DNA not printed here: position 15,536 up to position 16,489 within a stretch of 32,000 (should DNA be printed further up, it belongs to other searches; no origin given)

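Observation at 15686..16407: Perfect LexA SOS box driving an uncharacterised 217-aa gene that sits directly upstream of a UvrA paralog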

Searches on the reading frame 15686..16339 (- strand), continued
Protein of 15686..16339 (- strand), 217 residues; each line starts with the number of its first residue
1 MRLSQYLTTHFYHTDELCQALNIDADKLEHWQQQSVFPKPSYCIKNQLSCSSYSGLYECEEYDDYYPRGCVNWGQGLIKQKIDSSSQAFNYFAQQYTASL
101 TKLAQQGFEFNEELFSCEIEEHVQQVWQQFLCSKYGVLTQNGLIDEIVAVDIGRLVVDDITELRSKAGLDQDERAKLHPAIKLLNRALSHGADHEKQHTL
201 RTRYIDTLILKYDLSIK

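Call 31: find_homologous_proteins(query=A3, max_evalue=0.00001)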
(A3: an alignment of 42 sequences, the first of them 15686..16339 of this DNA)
Query A3 (42 sequences) (217 aa, profile of the alignment): 101 proteins with E <= 0.00001 among 8000 candidates.
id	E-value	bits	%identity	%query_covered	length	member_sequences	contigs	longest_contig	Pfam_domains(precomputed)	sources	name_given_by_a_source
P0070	7.2e-70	253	60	100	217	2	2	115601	PF19531.5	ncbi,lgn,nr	ncbi:DUF6058 family natural product biosynthesis protein [Pseudoalteromonas holothuriae]|nr:MULTISPE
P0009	1.1e-69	252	99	100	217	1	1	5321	PF19531.5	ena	-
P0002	1.5e-69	252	100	100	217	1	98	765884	PF19531.5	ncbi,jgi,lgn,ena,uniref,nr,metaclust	ncbi:DUF6058 family natural product biosynthesis protein (plasmid) [Pseudoalteromonas sp. HL-AS2]|un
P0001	1.6e-69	252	100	100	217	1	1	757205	PF19531.5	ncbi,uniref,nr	ncbi:hypothetical protein PTRA_b0574 [Pseudoalteromonas translucida KMM 520]|uniref:Orphan protein n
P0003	1.8e-69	252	100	100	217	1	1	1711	PF19531.5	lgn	-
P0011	2.0e-69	252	98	100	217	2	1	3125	PF19531.5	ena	-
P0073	2.3e-69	251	57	100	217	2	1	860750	PF19531.5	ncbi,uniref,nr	ncbi:hypothetical protein HG263_06365 [Pseudoalteromonas sp. JBTF-M23]|uniref:Orphan protein n=1 Tax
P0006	2.4e-69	251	99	100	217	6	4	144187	PF19531.5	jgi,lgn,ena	-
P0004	3.3e-69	251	99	100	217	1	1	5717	PF19531.5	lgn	-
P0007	3.3e-69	251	99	100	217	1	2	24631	PF19531.5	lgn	-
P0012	4.0e-69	251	92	100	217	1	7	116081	PF19531.5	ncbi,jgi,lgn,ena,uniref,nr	ncbi:hypothetical protein I6F65_11315 [Pseudoalteromonas sp. SWXJZ94C]|jgi:hypothetical protein|unir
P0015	5.1e-69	250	92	100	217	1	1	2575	PF19531.5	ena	-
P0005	5.4e-69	250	99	100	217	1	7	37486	PF19531.5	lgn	-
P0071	5.5e-69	250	57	100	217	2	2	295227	PF19531.5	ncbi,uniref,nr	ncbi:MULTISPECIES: DUF6058 family natural product biosynthesis protein [Pseudoalteromonas]|uniref:Or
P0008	6.2e-69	250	99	100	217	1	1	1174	PF19531.5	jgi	-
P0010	1.2e-68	249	99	100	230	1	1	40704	PF19531.5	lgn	-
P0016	2.1e-68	248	92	100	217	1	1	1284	PF19531.5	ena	-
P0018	2.7e-68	248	91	100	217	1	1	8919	PF19531.5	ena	-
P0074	2.7e-68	248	55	100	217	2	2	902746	PF19531.5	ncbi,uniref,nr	ncbi:DUF6058 family natural product biosynthesis protein [Pseudoalteromonas sp. T1lg23B]|uniref:DUF6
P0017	2.8e-68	248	92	100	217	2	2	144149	PF19531.5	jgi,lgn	jgi:hypothetical protein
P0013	7.2e-68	247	92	100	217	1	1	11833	PF19531.5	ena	-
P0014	9.0e-68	246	92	100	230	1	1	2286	PF19531.5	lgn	-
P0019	2.9e-67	245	89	100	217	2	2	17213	PF19531.5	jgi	-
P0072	3.9e-67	244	60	100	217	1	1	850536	PF19531.5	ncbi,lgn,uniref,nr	ncbi:hypothetical protein PA25_33710 [Pseudoalteromonas sp. A25]|uniref:DUF6058 family natural produ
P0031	4.4e-67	244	82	100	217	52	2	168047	PF19531.5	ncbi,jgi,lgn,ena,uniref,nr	ncbi:hypothetical protein LCGC14_1361820 [marine sediment metagenome]|uniref:Orphan protein n=2 Tax=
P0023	6.6e-67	243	85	100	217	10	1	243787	PF19531.5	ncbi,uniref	ncbi:DUF6058 family natural product biosynthesis protein [Pseudoalteromonas rhizosphaerae]|uniref:DU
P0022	6.8e-67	243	85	100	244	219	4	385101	PF19531.5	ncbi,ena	-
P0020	8.4e-67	243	88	100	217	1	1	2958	PF19531.5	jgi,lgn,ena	-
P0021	1.1e-66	243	87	100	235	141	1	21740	PF19531.5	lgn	-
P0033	1.7e-66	242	82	100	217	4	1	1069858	PF19531.5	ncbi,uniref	ncbi:DUF6058 family natural product biosynthesis protein [Pseudoalteromonas sp. ASV78]|uniref:DUF605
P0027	2.0e-66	242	85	100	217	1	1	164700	PF19531.5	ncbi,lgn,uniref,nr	ncbi:DUF6058 family natural product biosynthesis protein [Pseudoalteromonas sp. APC 3224]|uniref:DUF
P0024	2.3e-66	242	85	100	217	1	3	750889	PF19531.5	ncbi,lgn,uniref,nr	ncbi:hypothetical protein FHG08_17205 [Pseudoalteromonas sp. Scap03]|uniref:DUF6058 family natural p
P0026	3.2e-66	241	85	100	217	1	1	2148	PF19531.5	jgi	jgi:hypothetical protein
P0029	3.5e-66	241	85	100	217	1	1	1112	PF19531.5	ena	-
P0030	4.3e-66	241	84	100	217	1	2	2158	PF19531.5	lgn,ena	-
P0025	5.1e-66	241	85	100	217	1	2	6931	PF19531.5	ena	-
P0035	6.0e-66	240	74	100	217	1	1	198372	PF19531.5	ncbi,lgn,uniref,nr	ncbi:hypothetical protein J8L70_09630 [Pseudoalteromonas sp. MMG010]|uniref:DUF6058 family natural p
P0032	6.7e-66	240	82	100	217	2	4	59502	PF19531.5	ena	-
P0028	1.3e-65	239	85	100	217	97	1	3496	PF19531.5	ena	-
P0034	1.4e-65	239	82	100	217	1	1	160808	PF19531.5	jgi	jgi:hypothetical protein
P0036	3.6e-65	238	71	100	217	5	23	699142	PF19531.5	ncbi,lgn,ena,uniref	ncbi:MAG: DUF6058 family natural product biosynthesis protein [Pseudoalteromonas sp.]|uniref:DUF6058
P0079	5.0e-65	237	54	100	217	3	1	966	PF19531.5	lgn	-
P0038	9.0e-65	236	67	100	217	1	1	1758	PF19531.5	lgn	-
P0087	6.8e-64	234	53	100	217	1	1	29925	PF19531.5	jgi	jgi:hypothetical protein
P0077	1.9e-63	232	55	100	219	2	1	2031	PF19531.5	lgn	-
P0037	2.0e-63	232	70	100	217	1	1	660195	PF19531.5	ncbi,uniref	ncbi:DUF6058 family natural product biosynthesis protein [Pseudoalteromonas mariniglutinosa]|uniref:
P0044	2.4e-63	232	65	100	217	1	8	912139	PF19531.5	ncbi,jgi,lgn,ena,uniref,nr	ncbi:DUF6058 family natural product biosynthesis protein [uncultured Pseudoalteromonas sp.]|uniref:D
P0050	2.5e-63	232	65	100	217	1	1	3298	PF19531.5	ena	-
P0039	2.6e-63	232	65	100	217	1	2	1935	PF19531.5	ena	-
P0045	2.6e-63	232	65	100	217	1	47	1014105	PF19531.5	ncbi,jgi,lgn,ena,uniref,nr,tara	ncbi:DUF6058 family natural product biosynthesis protein [Pseudoalteromonas sp. ACER1]|jgi:hypotheti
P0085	2.7e-63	232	53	100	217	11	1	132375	PF19531.5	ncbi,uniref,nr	ncbi:DUF6058 family natural product biosynthesis protein [Pseudoalteromonas aurantia]|uniref:Unchara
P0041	3.0e-63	231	65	100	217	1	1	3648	PF19531.5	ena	-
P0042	3.2e-63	231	65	100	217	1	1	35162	PF19531.5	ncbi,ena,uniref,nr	ncbi:DUF6058 family natural product biosynthesis protein [uncultured Pseudoalteromonas sp.]|uniref:D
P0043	3.2e-63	231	65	100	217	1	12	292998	PF19531.5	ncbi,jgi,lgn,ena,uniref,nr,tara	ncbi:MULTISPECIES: DUF6058 family natural product biosynthesis protein [Pseudoalteromonas]|uniref:DU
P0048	3.3e-63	231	65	100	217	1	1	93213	PF19531.5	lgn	-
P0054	3.3e-63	231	65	100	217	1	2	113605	PF19531.5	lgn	-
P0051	3.5e-63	231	65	100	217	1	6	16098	PF19531.5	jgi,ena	-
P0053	3.6e-63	231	65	100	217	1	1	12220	PF19531.5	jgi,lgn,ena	-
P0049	3.9e-63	231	65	100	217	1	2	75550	PF19531.5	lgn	-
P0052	4.2e-63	231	65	100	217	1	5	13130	PF19531.5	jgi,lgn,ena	-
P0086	5.4e-63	231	55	100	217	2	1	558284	PF19531.5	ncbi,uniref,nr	ncbi:hypothetical protein A7985_09640 [Pseudoalteromonas luteoviolacea]|uniref:Orphan protein n=1 Ta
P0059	8.3e-63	230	64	100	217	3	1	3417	PF19531.5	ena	-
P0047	8.6e-63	230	65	100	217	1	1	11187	PF19531.5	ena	-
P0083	9.0e-63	230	54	100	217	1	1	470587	PF19531.5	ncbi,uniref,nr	ncbi:DUF6058 family natural product biosynthesis protein [Pseudoalteromonas sp. SMS1]|uniref:DUF6058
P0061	9.7e-63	230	65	100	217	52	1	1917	PF19531.5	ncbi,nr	ncbi:MAG: DUF6058 family natural product biosynthesis protein [Pseudomonadota bacterium]|nr:DUF6058 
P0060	1.3e-62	229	64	100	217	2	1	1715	PF19531.5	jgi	-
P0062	1.4e-62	229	64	100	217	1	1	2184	PF19531.5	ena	-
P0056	1.4e-62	229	65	100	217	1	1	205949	PF19531.5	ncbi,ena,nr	ncbi:DUF6058 family natural product biosynthesis protein [Pseudoalteromonas elyakovii]|nr:DUF6058 fa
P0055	1.6e-62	229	65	100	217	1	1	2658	PF19531.5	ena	-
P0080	2.1e-62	229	56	100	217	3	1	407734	PF19531.5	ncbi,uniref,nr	ncbi:hypothetical protein N480_13195 [Pseudoalteromonas luteoviolacea S2607]|uniref:DUF6058 family n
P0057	3.9e-62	228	65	100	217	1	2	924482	PF19531.5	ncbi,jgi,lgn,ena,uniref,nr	ncbi:DUF6058 family natural product biosynthesis protein [Pseudoalteromonas gelatinilytica]|uniref:O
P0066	4.0e-62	228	64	100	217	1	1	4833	PF19531.5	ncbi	-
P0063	4.2e-62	228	64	100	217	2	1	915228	PF19531.5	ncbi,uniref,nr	ncbi:DUF6058 family natural product biosynthesis protein [Pseudoalteromonas sp. 2CM39R]|uniref:DUF60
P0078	5.3e-62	227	56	100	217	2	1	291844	PF19531.5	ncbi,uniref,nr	ncbi:hypothetical protein N474_10125 [Pseudoalteromonas luteoviolacea CPMOR-2]|uniref:DUF6058 family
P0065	5.3e-62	227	64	100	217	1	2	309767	PF19531.5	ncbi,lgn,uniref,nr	ncbi:DUF6058 family natural product biosynthesis protein [Pseudoalteromonas gelatinilytica]|uniref:D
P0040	6.3e-62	227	65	100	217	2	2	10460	PF19531.5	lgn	-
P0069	5.7e-61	224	58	100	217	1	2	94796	PF19531.5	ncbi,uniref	ncbi:DUF6058 family natural product biosynthesis protein [Pseudoalteromonas fenneropenaei]|uniref:DU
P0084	6.6e-61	224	54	100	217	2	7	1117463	PF19531.5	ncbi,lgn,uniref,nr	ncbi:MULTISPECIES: DUF6058 family natural product biosynthesis protein [Pseudoalteromonas]|uniref:Or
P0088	1.0e-60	223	54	100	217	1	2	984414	PF19531.5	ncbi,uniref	ncbi:DUF6058 family natural product biosynthesis protein (plasmid) [Pseudoalteromonas sp. T1lg65]|un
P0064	1.4e-60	223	65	100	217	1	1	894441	PF19531.5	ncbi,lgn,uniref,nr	ncbi:DUF6058 family natural product biosynthesis protein [Pseudoalteromonas apostichopi]|uniref:DUF6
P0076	1.7e-60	223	55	100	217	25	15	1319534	PF19531.5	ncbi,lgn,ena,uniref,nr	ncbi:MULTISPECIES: DUF6058 family natural product biosynthesis protein [Pseudoalteromonas]|uniref:DU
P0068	1.8e-60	222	61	100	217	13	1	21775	PF19531.5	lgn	-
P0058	2.2e-60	222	66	100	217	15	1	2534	PF19531.5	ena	-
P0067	3.4e-60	222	64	100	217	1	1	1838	PF19531.5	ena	-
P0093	5.2e-60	221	49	100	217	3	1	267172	PF19531.5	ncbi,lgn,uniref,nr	ncbi:DUF6058 family natural product biosynthesis protein [Pseudoalteromonas obscura]|uniref:DUF6058 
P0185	5.5e-60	221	22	94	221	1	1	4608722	PF19531.5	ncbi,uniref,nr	ncbi:DUF6058 family natural product biosynthesis protein [Pseudovibrio sp. Tun.PSC04-5.I4]|uniref:DU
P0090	8.5e-60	220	50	100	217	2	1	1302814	PF19531.5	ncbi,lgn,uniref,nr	ncbi:hypothetical protein JF50_15375 [Pseudoalteromonas luteoviolacea]|uniref:Uncharacterized protei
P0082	1.3e-59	220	54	100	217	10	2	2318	PF19531.5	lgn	-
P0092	3.3e-59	218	49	100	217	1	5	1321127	PF19531.5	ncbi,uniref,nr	ncbi:DUF6058 family natural product biosynthesis protein [Pseudoalteromonas luteoviolacea]|uniref:Or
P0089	9.4e-59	217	51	100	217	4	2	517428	PF19531.5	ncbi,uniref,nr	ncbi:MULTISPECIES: DUF6058 family natural product biosynthesis protein [unclassified Pseudoalteromon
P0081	1.5e-58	216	53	100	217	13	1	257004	PF19531.5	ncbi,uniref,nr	ncbi:DUF6058 family natural product biosynthesis protein [Pseudoalteromonas rubra]|uniref:DUF6058 fa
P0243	4.1e-55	205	23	94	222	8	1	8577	PF19531.5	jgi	-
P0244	1.5e-54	203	25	94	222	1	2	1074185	PF19531.5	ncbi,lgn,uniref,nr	ncbi:hypothetical protein PsAD2_02522 [Pseudovibrio axinellae]|uniref:Uncharacterized protein n=1 Ta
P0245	3.5e-54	202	21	94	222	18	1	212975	PF19531.5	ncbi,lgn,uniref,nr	ncbi:hypothetical protein SAMN04488518_11122 [Pseudovibrio ascidiaceicola]|uniref:Uncharacterized pr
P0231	3.9e-50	189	-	-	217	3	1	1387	PF19531.5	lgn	-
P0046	1.9e-45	173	86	78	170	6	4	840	PF19531.5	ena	-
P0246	1.3e-23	102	77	53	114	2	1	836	PF19531.5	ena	-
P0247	4.4e-23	100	21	61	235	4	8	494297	PF19531.5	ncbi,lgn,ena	-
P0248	6.9e-23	100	20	66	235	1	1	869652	PF19531.5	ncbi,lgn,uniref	ncbi:DUF6058 family natural product biosynthesis protein [Tepidicaulis sp. LMO-SS28]|uniref:DUF6058 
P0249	2.1e-15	75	-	-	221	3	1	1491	PF19531.5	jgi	-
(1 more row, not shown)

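Call 32: list_cluster_members(proteins=[P0094, P0096, P0099, P0102, P0108, P0110, P0115, P0124, P0133, P0157])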
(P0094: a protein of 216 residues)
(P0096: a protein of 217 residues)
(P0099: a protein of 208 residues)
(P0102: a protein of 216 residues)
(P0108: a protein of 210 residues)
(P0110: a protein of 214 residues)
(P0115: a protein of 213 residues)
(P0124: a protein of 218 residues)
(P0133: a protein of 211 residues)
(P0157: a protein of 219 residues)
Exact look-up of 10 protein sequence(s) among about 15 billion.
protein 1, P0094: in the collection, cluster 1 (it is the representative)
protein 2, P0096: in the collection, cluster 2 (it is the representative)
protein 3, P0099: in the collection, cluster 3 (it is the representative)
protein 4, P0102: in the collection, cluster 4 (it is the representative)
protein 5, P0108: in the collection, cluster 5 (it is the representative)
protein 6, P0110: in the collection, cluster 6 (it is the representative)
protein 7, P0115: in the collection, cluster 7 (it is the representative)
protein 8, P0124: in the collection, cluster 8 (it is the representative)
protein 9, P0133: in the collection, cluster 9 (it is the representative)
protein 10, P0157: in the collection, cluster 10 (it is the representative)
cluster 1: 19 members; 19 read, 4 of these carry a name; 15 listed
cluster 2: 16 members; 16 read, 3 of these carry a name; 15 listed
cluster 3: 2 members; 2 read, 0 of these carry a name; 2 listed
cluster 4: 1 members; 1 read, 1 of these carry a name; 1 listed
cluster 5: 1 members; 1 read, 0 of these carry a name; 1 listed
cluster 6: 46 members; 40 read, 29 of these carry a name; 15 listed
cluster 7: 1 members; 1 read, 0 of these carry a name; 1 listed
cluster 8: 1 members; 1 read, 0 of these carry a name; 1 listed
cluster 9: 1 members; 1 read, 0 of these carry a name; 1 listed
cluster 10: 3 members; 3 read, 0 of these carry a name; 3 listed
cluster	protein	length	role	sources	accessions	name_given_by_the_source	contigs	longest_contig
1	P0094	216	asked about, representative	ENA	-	-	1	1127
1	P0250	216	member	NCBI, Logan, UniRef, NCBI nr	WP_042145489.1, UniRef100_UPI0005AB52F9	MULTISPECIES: DUF6058 family natural product biosynthesis protein [unclassified ... | DUF6058 family natural product biosynthesis protein n=1 Tax=unclassified ...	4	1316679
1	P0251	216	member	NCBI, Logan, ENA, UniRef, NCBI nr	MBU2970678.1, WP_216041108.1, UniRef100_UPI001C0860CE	hypothetical protein KO527_15100 [Pseudoalteromonas sp. C2R02] | DUF6058 family natural product biosynthesis protein n=1 Tax=Pseudoalteromonas sp. C2R02 ... | DUF6058 family natural product biosynthesis protein [Pseudoalteromonas sp. C2R02]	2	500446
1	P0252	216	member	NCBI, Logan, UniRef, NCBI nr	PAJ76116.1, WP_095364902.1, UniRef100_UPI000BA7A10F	hypothetical protein CJF42_01120 [Pseudoalteromonas sp. NBT06-2] | DUF6058 family natural product biosynthesis protein n=1 Tax=Pseudoalteromonas sp. NBT06-2 ... | DUF6058 family natural product biosynthesis protein [Pseudoalteromonas sp. NBT06-2]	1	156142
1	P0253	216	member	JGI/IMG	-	hypothetical protein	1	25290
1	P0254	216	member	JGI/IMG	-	-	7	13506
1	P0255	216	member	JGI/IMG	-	-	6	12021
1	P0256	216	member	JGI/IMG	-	-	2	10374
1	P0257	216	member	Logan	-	-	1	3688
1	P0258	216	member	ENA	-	-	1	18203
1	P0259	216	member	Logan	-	-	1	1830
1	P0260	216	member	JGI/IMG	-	-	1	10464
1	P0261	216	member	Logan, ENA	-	-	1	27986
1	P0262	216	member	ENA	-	-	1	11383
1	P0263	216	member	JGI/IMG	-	-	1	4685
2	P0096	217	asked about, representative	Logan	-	-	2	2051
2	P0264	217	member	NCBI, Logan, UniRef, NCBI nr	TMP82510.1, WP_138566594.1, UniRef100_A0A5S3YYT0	hypothetical protein CWB73_04195 [Pseudoalteromonas phenolica] | Uncharacterized protein n=1 Tax=Pseudoalteromonas phenolica TaxID=161398 ... | DUF6058 family natural product biosynthesis protein [Pseudoalteromonas phenolica]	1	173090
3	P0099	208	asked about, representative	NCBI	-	-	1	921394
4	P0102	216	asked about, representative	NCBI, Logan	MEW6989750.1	DUF6058 family natural product biosynthesis protein [Colwelliaceae bacterium 6441]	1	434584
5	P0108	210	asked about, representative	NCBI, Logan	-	-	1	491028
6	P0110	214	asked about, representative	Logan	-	-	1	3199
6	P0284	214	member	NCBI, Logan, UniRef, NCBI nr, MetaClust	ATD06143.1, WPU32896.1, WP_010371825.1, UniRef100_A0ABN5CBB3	DUF6058 family natural product biosynthesis protein [Pseudoalteromonas piscicida] | Orphan protein n=1 Tax=Pseudoalteromonas piscicida TaxID=43662 RepID=A0ABN5CBB3_PSEO7 | 1279016.PRJNA185296.KB907377_gene163910 NOG83341 ""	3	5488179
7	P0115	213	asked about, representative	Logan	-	-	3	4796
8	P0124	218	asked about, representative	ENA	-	-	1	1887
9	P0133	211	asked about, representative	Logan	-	-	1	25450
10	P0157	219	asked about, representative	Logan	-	-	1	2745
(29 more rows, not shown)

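Call 34: find_related_loci(query=A1, collection=genome_contigs, flank=8000)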
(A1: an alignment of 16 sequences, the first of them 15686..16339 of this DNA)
Query A1 (217 aa) in genome_contigs; peptide patterns used: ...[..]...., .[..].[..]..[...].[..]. (x = any residue, [..] = any of these).
91 stretches matched a pattern; 81 encode a relative of the query (tblastn E <= 1e-3); the best 80 are kept; 80 distinct loci.
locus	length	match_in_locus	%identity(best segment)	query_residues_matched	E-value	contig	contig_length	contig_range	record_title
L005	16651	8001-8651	90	1-217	1e-136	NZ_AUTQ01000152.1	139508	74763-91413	Pseudoalteromonas sp. TB64 ctg152, whole genome shotgun sequence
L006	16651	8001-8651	89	1-217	4e-132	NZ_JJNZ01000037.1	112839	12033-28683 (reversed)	Pseudoalteromonas fuliginea strain KMM 216 contig0037, whole genome shotgun sequence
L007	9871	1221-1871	88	1-217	2e-131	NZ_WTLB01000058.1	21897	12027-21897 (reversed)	Pseudoalteromonas sp. Z1A8 Scaffold58, whole genome shotgun sequence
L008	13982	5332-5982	87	1-217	3e-131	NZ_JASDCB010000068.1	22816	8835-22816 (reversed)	Pseudoalteromonas sp. APC 3691 18491_6B_NODE_68, whole genome shotgun sequence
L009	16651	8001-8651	87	1-217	7e-131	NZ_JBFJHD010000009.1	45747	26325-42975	MAG: Pseudoalteromonas sp. isolate Mix_sand16.2022.02.G.44 k141_2847092_length_45747_cov_17.8893, whole genome shotgun s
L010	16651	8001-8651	87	1-217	1e-130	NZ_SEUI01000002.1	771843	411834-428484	Pseudoalteromonas sp. FUC4 scaffold2.1, whole genome shotgun sequence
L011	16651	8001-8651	87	1-217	1e-130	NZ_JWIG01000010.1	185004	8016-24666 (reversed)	Pseudoalteromonas distincta strain ATCC 700518 C10, whole genome shotgun sequence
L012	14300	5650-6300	87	1-217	2e-130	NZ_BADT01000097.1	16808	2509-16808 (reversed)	Pseudoalteromonas sp. BSi20652, whole genome shotgun sequence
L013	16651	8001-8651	87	1-217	2e-129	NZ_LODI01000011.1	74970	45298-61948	Pseudoalteromonas sp. H71 scaffold_18.19, whole genome shotgun sequence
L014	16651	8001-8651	85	1-217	3e-129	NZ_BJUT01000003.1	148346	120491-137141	Pseudoalteromonas atlantica strain NBRC 103033 sequence003, whole genome shotgun sequence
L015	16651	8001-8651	85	1-217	4e-129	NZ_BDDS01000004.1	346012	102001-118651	Pseudoalteromonas neustonica strain PAMC 28425, whole genome shotgun sequence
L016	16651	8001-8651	86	1-217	3e-129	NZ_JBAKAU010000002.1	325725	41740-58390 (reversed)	Pseudoalteromonas aliena strain TI.1.02 c_000000000002, whole genome shotgun sequence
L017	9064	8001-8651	85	1-217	7e-129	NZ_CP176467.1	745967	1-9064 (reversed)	Pseudoalteromonas sp. RW-H-Ap-1 chromosome 2, complete sequence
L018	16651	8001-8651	84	1-217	3e-128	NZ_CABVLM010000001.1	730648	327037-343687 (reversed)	Pseudoalteromonas rhizosphaerae strain RA15, whole genome shotgun sequence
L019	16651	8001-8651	85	1-217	3e-128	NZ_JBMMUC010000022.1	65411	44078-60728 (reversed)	Pseudoalteromonas sp. ZZD1 contig22, whole genome shotgun sequence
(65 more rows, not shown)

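Call 37: find_encoding_contigs(protein=P0110, flank=6000, max_places=2)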
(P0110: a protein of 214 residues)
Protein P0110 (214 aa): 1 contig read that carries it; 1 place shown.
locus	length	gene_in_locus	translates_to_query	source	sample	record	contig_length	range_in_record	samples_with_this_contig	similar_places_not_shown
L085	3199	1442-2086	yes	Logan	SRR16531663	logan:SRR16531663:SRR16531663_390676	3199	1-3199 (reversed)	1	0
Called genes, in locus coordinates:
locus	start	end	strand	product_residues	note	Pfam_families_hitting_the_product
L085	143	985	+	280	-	PF00561:Abhydrolase_1, PF03096:Ndr (weak), PF12146:Hydrolase_4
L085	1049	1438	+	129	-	-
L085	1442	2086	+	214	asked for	PF19531:DUF6058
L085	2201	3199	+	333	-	?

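Call 38: find_encoding_contigs(protein=P0185, flank=6000, max_places=2)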
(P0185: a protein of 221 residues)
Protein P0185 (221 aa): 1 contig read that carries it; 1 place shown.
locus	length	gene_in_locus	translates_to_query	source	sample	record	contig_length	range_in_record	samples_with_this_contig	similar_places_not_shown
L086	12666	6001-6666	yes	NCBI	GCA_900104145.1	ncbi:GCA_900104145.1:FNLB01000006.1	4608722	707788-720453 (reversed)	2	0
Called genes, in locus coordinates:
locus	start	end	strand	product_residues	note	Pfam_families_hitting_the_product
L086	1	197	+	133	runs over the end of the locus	-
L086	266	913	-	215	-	-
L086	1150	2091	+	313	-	PF00165:HTH_AraC, PF12833:HTH_18, PF00165:HTH_AraC, PF06445:GyrI-like, PF14526:Cass2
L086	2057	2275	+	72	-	-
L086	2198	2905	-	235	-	PF00849:PseudoU_synth_2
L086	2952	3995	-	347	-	PF13847:Methyltransf_31 (faint), PF05175:MTS, PF08242:Methyltransf_12 (weak), PF13649:Methyltransf_25 (weak)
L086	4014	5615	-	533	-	PF00009:GTP_EFTU, PF01926:MMR_HSR1 (weak), PF22042:EF-G_D2, PF03144:GTP_EFTU_D2, PF16658:RF3_C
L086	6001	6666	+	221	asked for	PF19531:DUF6058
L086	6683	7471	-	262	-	PF00089:Trypsin, PF13365:Trypsin_2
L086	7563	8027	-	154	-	PF13577:SnoaL_4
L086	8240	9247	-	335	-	PF00356:LacI (faint), PF00532:Peripla_BP_1 (weak), PF13407:Peripla_BP_4, PF13377:Peripla_BP_3 (weak)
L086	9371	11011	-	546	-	PF02952:Fucose_iso_C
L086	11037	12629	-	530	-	PF00370:FGGY_N, PF02782:FGGY_C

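Call 39: find_encoding_contigs(protein=P0284, flank=8000, max_places=1)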
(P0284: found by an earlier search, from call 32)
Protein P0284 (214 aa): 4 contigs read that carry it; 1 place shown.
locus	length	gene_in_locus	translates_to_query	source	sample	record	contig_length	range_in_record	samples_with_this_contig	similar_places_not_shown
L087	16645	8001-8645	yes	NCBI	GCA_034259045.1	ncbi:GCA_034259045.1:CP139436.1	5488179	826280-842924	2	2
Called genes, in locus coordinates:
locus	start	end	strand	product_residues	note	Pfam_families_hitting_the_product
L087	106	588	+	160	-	PF22381:Staph_reg_Sar_Rot, PF01047:MarR, PF12802:MarR_2, PF13463:HTH_27 (faint)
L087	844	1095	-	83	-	-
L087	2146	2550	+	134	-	PF10711:DUF2513 (weak)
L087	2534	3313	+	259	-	-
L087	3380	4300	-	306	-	PF00491:Arginase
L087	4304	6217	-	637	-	PF02784:Orn_Arg_deC_N, PF17810:Arg_decarb_HB, PF17944:Arg_decarbox_C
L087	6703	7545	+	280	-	PF00561:Abhydrolase_1, PF03096:Ndr (weak), PF12146:Hydrolase_4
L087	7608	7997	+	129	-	-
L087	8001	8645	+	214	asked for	PF19531:DUF6058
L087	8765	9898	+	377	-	PF01965:DJ-1_PfpI, PF17124:ThiJ_like (faint)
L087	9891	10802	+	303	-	PF05448:AXE1, PF12715:Abhydrolase_7 (weak), PF00756:Esterase, PF02129:Peptidase_S15 (faint), PF20434:BD-FAE (faint), PF00561:Abhydrolase_1, PF12697:Abhydrolase_6 (weak), PF01738:DLH, +1 more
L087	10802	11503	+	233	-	PF00072:Response_reg, PF00486:Trans_reg_C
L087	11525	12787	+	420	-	PF00512:HisKA, PF02518:HATPase_c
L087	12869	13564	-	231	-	-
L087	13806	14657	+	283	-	PF00583:Acetyltransf_1, PF13508:Acetyltransf_7 (weak), PF18014:Acetyltransf_18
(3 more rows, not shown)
